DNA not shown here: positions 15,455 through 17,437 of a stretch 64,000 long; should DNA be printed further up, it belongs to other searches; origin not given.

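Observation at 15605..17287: Pseudo-phosphatase / kinase fusion: PAP2 fold with KX6RP, PSGH and SRX5HX3D all mutated, joined to an HRD-type kinase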

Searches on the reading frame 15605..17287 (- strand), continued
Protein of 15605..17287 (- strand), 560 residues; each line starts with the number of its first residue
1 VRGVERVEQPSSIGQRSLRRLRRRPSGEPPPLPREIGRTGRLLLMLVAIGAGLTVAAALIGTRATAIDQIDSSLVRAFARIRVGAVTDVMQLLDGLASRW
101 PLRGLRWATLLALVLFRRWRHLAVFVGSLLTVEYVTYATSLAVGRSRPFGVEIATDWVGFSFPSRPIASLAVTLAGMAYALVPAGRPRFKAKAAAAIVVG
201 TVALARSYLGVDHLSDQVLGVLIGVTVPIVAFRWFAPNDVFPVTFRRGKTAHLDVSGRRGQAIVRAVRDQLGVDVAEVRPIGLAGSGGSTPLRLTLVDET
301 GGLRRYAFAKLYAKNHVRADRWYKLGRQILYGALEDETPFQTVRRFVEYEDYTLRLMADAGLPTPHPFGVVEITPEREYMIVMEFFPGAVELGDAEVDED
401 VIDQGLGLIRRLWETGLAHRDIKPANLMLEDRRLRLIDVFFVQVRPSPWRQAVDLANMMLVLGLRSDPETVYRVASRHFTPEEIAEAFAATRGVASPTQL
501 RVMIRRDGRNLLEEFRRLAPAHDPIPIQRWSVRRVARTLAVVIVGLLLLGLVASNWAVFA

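Call 35: find_encoding_contigs(protein=P0138, flank=6000, max_places=2)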
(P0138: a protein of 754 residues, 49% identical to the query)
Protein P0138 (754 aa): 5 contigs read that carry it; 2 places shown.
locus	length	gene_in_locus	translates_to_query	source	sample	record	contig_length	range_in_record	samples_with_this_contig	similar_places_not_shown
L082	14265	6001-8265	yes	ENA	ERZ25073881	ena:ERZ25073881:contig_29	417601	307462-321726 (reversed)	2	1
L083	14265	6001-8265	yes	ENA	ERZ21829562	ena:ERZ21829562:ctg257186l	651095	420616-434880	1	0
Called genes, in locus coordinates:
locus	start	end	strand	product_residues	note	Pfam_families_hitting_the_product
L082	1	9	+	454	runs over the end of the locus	PF02310:B12-binding (weak), PF04055:Radical_SAM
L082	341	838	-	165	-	PF00962:A_deaminase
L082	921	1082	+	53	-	-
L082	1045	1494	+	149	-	PF01850:PIN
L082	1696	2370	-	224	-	PF03551:PadR, PF13601:HTH_34 (faint)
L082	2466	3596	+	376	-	PF13738:Pyr_redox_3, PF13434:Lys_Orn_oxgnase (weak), PF00743:FMO-like (weak)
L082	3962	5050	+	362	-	PF01070:FMN_dh, PF00478:IMPDH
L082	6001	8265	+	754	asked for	PF00072:Response_reg, PF00196:GerE, PF01569:PAP2 (weak)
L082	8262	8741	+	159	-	-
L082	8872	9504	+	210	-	-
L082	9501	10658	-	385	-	PF07690:MFS_1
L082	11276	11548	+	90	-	-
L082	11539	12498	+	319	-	-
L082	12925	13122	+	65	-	-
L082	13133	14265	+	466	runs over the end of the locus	PF13439:Glyco_transf_4, PF13579:Glyco_trans_4_4, PF20706:GT4-conflict, PF00534:Glycos_transf_1, PF13692:Glyco_trans_1_4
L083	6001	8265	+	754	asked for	PF00072:Response_reg, PF00196:GerE, PF01569:PAP2 (weak)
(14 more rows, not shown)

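Call 36: find_encoding_contigs(protein=P0161, flank=6000, max_places=2)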
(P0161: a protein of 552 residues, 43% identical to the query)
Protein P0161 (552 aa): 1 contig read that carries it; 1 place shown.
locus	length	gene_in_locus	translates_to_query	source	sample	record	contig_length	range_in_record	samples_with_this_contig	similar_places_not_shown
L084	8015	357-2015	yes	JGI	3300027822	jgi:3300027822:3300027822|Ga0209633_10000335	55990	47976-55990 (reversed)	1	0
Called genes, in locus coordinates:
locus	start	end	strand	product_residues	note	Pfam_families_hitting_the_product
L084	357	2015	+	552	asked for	PF01569:PAP2 (weak)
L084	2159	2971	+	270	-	-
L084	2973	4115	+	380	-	PF03706:LPG_synthase_TM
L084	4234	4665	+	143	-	PF10759:BPA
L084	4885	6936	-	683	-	PF04069:OpuAC, PF01471:PG_binding_1, PF01522:Polysacc_deac_1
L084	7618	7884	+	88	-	PF02583:Trns_repr_metal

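Call 37: find_encoding_contigs(protein=P0124, flank=6000, max_places=2)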
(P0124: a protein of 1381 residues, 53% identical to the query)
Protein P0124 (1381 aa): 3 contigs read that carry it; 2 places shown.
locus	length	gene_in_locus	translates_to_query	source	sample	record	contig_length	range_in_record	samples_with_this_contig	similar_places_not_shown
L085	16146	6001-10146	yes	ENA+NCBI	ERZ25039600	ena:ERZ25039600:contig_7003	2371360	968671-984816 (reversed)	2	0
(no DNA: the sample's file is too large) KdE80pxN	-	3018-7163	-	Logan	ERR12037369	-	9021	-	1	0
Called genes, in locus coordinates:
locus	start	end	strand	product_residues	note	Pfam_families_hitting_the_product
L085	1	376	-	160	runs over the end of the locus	PF22784:PTP-SAK, PF22785:Tc-R-P, PF00782:DSPc (weak)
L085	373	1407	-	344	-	PF00155:Aminotran_1_2, PF01212:Beta_elim_lyase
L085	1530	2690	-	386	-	PF02771:Acyl-CoA_dh_N, PF02770:Acyl-CoA_dh_M, PF00441:Acyl-CoA_dh_1, PF08028:Acyl-CoA_dh_2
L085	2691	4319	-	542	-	PF02776:TPP_enzyme_N, PF00205:TPP_enzyme_M, PF02775:TPP_enzyme_C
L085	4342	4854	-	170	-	PF00300:His_Phos_1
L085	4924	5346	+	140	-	PF00583:Acetyltransf_1, PF13673:Acetyltransf_10, PF13508:Acetyltransf_7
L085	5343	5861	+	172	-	-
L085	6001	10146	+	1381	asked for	PF13191:AAA_16, PF20703:nSTAND1 (faint), PF25872:HTH_77 (weak), PF17874:TPR_MalT (weak), PF13424:TPR_12, PF01569:PAP2 (weak)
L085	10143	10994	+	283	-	-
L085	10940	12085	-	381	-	PF03706:LPG_synthase_TM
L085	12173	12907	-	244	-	PF01569:PAP2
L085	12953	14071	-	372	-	PF00266:Aminotran_5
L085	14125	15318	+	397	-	PF00155:Aminotran_1_2, PF01041:DegT_DnrJ_EryC1 (weak)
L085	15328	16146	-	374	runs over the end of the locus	PF01220:DHquinase_II, PF20434:BD-FAE (weak), PF12146:Hydrolase_4 (faint)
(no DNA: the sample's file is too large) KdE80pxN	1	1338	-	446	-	?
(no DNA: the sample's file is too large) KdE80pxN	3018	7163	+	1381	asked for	PF13191:AAA_16, PF20703:nSTAND1 (faint), PF25872:HTH_77 (weak), PF17874:TPR_MalT (weak), PF13424:TPR_12, PF01569:PAP2 (weak)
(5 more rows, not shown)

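Call 38: search_solved_structures(query=A1, max_evalue=0.01, show_alignments=4)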
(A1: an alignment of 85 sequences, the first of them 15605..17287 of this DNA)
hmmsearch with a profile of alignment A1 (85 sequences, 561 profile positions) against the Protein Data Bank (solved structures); distinct sequences matched with E-value up to 0.01: 55.
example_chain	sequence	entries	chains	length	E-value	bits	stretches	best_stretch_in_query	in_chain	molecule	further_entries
5jki_A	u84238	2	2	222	1e-07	34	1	56-226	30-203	Putative lipid phosphate phosphatase YodM | Phosphatidylglycerophosphatase B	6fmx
5ntt_A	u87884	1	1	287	0.00055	21.7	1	405-440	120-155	Dual specificity protein kinase TTK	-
5eh0_A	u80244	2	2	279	0.0006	21.5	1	406-440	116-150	Dual specificity protein kinase TTK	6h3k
4js8_A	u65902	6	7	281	0.00061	21.5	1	406-440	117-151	Dual specificity protein kinase TTK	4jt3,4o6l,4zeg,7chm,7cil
7chn_A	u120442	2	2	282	0.00061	21.5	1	406-440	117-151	Dual specificity protein kinase TTK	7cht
7cja_A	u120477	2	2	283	0.00062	21.5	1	406-440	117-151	Dual specificity protein kinase TTK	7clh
4d2s_A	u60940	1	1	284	0.00062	21.5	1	406-440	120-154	DUAL SPECIFICITY PROTEIN KINASE TTK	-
6n6o_A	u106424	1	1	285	0.00062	21.5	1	406-440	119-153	Dual specificity protein kinase TTK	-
5ljj_A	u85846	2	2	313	0.00063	21.5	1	405-440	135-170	Dual specificity protein kinase TTK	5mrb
6tn9_A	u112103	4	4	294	0.00065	21.4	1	406-440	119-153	Dual specificity protein kinase TTK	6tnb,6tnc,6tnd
5ap6_A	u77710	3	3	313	0.00068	21.4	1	406-440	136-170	DUAL SPECIFICITY PROTEIN KINASE TTK | MONOPOLAR SPINDLE KINASE 1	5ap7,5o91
6b4w_A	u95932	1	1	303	0.00069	21.4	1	406-440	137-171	Dual specificity protein kinase TTK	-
3cek_A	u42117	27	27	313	0.00072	21.3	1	406-440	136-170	Dual specificity protein kinase TTK | Dual specificity protein kinase TTK or monopolar spindle 1 kinase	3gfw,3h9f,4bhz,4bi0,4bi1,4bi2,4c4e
5n7v_A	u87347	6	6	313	0.00072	21.3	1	406-440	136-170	Dual specificity protein kinase TTK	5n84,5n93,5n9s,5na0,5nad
5ap3_A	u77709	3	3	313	0.00072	21.3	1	406-440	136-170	DUAL SPECIFICITY PROTEIN KINASE TTK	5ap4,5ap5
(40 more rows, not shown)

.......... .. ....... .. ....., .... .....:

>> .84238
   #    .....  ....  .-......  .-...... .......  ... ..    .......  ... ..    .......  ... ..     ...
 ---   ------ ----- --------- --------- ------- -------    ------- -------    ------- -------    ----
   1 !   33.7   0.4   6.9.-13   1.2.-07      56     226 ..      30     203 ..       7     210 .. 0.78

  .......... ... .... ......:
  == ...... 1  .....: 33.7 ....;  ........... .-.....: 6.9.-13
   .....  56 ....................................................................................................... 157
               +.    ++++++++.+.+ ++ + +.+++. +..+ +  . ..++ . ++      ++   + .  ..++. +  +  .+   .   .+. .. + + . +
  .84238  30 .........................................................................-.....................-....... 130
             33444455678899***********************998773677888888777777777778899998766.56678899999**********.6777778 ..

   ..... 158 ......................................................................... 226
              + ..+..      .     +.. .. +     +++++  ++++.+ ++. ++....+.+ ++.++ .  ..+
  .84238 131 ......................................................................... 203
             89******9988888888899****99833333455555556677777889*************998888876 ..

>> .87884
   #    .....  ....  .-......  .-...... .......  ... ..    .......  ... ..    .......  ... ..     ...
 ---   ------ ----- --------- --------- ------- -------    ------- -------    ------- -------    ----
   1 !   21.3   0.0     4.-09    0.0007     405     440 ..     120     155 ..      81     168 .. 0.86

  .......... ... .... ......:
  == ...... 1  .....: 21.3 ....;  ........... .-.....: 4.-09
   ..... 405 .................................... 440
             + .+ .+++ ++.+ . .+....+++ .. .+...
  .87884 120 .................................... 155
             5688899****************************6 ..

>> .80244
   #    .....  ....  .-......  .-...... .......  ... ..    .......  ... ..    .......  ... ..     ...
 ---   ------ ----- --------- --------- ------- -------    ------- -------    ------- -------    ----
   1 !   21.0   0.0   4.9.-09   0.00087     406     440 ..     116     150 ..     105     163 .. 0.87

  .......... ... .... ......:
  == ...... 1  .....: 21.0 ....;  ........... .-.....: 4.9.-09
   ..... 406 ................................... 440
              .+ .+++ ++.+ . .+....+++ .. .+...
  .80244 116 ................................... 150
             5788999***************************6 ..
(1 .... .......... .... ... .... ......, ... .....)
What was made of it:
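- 16580..17176 (-): PAP2-fold six-helix membrane domain (residues 38-236), catalytically degenerate. Family profile against 5jki, E=1e-7 (call 38).
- Checked: A family profile hits B. subtilis PgpB (5jki) at E=1e-7 (call 38).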

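Call 53: predict_structure(alignment_id=A2)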
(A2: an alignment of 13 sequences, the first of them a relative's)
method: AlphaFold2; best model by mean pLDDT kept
length: 727 residues; sequences in the alignment: 13
mean_pLDDT: 77.2   pTM: 0.56
mean pLDDT of the five models: 77.2, 76.8, 75.7, 75.7, 75.5
residues with pLDDT >= 90: 157; 70-90: 385; 50-70: 116; < 50: 69
segments of 3 or more residues with pLDDT < 50: 1-40, 248-255, 560-563, 715-727
pLDDT, mean of each block of 10 residues (from residue 1): 30 29 30 36 67 70 65 76 84 85 75 83 79 81 64 70 69 88 84 87 91 85 86 83 54 53 85 91 72 79 83 82 71 58 82 90 89 83 85 86 96 93 89 89 84 91 94 96 91 74 87 91 72 65 70 57 63 82 88 90 85 89 88 78 87 85 85 92 68 86 85 52 40
secondary structure, 60 per line:
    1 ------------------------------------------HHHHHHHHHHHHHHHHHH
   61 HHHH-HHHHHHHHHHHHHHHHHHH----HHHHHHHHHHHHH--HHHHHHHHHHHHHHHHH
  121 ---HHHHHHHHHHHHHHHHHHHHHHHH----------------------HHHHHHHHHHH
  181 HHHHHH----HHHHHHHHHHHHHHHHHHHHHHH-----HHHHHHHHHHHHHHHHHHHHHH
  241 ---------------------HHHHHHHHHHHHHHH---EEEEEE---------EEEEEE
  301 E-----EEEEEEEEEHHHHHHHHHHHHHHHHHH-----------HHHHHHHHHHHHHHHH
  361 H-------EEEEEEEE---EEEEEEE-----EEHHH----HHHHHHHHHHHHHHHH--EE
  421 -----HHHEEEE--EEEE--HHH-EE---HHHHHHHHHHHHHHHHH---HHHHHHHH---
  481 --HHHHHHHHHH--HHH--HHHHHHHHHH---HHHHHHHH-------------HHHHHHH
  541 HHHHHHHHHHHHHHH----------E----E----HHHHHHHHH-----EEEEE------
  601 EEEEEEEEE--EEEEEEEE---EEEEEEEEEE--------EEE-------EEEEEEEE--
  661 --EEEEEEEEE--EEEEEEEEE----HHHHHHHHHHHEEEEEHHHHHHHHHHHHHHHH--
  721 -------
elements in order (helices of 4 or more, strands of 3 or more residues): H43-64 H66-84 H89-101 H104-120 H124-147 H170-186 H191-213 H219-240 H262-276 E280-285 E295-301 E307-315 H316-333 H345-361 E369-376 E380-386 H401-416 E429-432 E435-438 H450-466 H470-477 H483-492 H500-509 H513-520 H534-555 H576-584 E590-594 E601-609 E612-619 E623-632 E641-643 E651-658 E663-671 E674-682 H687-697 E698-702 H703-718

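Call 58: find_related_loci(query=A4, collection=metagenome_contigs, flank=6000)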
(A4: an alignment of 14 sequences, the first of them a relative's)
Query A4 (552 aa) in metagenome_contigs; peptide patterns used: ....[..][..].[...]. (x = any residue, [..] = any of these).
600 stretches matched a pattern (row limit reached: there are more); 260 encode a relative of the query (tblastn E <= 1e-3); the best 80 are kept; 80 distinct loci.
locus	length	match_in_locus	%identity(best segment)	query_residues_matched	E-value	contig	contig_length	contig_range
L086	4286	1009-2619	45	4-542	1e-151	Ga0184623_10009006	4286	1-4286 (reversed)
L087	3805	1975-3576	45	9-543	2e-148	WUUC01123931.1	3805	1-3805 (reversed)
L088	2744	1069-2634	44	8-527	1e-148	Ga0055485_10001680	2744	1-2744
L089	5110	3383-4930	46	16-529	7e-141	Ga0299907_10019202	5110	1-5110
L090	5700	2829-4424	44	9-543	4e-140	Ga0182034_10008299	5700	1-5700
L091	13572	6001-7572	45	13-537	3e-137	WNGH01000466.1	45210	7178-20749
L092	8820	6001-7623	44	4-542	2e-137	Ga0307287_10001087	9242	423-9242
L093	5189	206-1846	44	9-552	9e-139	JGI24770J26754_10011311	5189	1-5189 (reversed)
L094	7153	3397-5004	44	6-543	3e-137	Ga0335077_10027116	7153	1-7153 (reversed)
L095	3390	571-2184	45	13-551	6e-142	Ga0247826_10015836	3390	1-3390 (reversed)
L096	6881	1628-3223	44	4-537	9e-137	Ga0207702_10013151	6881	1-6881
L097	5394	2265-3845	44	13-543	4e-137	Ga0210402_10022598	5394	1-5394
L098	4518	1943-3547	44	18-551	2e-138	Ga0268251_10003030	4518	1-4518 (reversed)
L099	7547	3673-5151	47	55-545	2e-135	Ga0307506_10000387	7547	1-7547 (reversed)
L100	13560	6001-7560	44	13-533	2e-135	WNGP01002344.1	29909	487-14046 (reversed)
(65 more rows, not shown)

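Call 70: search_protein_families(library=pfam, alignment_id=A1, max_evalue=0.001)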
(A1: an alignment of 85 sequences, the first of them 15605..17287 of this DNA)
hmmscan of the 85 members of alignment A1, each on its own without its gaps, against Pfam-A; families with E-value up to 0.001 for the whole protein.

A. member 1, window:15605-17287:- (560 aa): 3 families
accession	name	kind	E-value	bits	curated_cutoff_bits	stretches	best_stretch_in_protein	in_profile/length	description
PF01569.27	PAP2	-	9.4e-07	29.1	27.2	1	124-236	4-126/130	PAP2 superfamily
PF01163.29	RIO1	-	0.00025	21.1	22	1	339-439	47-148/187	RIO domain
PF00069.31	Pkinase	-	0.00055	19.9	31.7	1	402-438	104-141/263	Protein kinase domain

B. families by the number of members that match (of 85 scanned): 5 families
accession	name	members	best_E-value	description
PF01163.29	RIO1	78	5.9e-07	RIO domain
PF00069.31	Pkinase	76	5.1e-06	Protein kinase domain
PF01569.27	PAP2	66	1.8e-11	PAP2 superfamily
PF01636.29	APH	28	2.4e-05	Phosphotransferase enzyme family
PF06293.20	Kdo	4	0.00039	Lipopolysaccharide kinase (Kdo/WaaP) family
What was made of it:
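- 15698..16534 (-): Cytoplasmic minimal protein-kinase-like domain (residues 252-530). Among 85 family members, RIO1, Pkinase and APH match 78, 76 and 28 at E<=1e-3 (call 70).
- On PAP2 superfamily (PF01569): 66 of 85 members match at E<=1e-3 (call 70).
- On RIO kinases (PF01163): 78 of 85 members match at E<=1e-3 (call 70).
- Closest known: RIO kinases and Bud32/PRPK. Same: Pfam RIO1 is hit by 78 of 85 members (call 70).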
